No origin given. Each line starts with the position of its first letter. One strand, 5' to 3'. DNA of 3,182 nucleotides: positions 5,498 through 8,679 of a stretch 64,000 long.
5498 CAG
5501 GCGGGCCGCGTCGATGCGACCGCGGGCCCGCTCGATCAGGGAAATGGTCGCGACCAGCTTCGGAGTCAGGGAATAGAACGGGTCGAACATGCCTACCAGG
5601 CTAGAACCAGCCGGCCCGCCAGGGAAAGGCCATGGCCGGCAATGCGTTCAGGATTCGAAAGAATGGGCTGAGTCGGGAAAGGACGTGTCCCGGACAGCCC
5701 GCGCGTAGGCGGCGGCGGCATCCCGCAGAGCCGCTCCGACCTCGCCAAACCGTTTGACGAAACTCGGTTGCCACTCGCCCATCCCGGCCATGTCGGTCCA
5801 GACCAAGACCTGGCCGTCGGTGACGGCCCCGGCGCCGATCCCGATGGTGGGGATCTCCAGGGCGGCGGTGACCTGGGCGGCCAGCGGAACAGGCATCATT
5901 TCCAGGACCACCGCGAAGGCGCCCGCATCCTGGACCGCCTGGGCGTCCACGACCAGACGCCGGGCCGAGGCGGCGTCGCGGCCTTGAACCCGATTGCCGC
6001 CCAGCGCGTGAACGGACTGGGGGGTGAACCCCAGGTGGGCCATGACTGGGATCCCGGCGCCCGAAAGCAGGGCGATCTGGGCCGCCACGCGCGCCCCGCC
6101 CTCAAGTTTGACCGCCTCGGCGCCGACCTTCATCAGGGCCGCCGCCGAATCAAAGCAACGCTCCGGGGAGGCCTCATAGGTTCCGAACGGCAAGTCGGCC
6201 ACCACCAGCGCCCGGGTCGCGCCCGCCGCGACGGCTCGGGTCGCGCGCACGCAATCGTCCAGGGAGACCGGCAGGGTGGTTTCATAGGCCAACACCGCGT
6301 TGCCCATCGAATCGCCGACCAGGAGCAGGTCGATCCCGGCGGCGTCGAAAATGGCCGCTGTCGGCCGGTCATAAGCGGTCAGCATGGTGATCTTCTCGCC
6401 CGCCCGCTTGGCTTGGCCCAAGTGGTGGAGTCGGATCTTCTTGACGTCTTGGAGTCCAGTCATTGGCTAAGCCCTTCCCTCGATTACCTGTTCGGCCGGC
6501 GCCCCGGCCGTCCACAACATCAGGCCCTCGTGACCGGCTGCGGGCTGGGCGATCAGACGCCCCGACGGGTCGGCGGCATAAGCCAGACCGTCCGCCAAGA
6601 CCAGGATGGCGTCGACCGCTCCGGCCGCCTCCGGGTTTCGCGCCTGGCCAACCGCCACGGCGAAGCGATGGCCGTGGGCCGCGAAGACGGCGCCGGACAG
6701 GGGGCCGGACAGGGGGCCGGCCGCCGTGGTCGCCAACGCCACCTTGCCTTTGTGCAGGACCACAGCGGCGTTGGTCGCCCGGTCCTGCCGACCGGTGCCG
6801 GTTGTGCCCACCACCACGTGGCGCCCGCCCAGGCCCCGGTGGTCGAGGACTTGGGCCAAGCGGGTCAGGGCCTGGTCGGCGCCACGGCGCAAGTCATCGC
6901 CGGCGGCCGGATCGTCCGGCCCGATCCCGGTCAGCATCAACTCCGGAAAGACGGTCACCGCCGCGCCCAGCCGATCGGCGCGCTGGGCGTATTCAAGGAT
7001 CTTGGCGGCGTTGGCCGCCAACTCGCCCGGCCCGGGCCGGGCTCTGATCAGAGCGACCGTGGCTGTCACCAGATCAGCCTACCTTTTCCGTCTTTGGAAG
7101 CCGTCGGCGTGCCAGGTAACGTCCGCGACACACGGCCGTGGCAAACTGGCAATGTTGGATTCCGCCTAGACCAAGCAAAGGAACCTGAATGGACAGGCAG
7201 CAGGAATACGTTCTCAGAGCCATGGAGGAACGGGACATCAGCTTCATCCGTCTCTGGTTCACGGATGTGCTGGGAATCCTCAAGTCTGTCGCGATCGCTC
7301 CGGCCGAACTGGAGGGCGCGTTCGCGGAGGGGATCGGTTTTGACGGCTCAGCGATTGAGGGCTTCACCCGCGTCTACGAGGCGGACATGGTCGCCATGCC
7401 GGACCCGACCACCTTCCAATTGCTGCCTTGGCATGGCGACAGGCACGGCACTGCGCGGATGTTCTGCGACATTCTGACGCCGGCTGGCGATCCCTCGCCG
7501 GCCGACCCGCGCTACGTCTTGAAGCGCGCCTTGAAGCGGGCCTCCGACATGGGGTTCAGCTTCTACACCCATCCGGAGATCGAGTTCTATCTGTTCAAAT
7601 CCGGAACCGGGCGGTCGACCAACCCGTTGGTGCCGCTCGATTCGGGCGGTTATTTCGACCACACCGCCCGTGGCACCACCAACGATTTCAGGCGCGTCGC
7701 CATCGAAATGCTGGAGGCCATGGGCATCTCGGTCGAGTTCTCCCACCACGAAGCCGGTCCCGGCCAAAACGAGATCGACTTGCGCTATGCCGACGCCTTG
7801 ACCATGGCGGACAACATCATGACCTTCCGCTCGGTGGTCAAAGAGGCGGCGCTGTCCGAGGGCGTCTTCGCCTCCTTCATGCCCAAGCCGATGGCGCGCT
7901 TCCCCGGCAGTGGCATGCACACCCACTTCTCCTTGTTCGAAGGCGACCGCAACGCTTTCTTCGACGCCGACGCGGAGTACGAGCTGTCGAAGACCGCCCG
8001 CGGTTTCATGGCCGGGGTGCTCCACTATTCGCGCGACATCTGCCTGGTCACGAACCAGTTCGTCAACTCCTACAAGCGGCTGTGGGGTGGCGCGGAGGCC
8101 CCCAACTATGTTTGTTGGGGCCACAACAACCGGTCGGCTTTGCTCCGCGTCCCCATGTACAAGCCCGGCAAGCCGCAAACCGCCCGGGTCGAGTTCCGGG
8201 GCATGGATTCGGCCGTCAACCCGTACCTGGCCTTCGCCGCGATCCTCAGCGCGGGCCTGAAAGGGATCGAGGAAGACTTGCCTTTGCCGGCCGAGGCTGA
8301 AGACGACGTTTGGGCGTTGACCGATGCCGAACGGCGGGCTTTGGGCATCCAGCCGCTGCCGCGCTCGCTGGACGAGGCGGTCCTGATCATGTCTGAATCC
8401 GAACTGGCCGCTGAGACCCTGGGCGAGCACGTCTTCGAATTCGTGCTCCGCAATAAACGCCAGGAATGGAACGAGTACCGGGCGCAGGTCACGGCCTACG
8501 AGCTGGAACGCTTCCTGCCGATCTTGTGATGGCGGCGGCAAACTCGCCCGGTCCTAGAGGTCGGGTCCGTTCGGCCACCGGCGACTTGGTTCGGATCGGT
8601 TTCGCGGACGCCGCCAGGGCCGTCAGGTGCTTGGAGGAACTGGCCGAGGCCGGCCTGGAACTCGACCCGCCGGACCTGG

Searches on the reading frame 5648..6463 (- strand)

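Call 15: search_protein_families(library=pfam, proteins=[window:5648-6463:-], max_evalue=0.00001)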
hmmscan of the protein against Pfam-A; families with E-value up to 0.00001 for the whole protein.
window:5648-6463:- (271 aa): 1 family
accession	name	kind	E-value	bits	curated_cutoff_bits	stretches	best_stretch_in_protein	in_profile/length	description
PF02548.21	Pantoate_transf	-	1.3e-102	343.1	28.7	1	9-264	1-258/259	Ketopantoate hydroxymethyltransferase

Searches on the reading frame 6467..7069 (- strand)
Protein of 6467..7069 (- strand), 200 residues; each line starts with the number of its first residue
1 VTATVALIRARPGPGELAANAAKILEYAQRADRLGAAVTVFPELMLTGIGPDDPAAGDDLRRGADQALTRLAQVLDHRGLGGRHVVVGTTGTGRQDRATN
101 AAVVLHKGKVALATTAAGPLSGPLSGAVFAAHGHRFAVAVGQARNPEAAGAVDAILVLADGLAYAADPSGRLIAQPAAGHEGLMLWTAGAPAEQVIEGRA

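Call 15: search_protein_families(library=pfam, proteins=[window:6467-7069:-], max_evalue=0.00001)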
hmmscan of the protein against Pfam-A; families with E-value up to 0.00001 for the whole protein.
window:6467-7069:- (200 aa): 1 family
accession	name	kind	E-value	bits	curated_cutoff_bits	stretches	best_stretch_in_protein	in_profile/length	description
PF00795.27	CN_hydrolase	-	7.1e-10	39.1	23.2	1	4-108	1-101/256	Carbon-nitrogen hydrolase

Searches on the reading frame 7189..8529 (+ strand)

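Call 15: search_protein_families(library=pfam, proteins=[window:7189-8529:+], max_evalue=0.00001)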
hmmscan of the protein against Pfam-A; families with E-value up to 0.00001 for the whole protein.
window:7189-8529:+ (446 aa): 2 families
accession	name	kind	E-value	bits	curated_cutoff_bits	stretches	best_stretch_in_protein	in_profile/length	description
PF00120.29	Gln-synt_C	-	3.3e-119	398.4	24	1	105-441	2-343/344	Glutamine synthetase, catalytic domain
PF03951.24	Gln-synt_N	-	1.8e-27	95.2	33.4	1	17-98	2-82/82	Glutamine synthetase, beta-Grasp domain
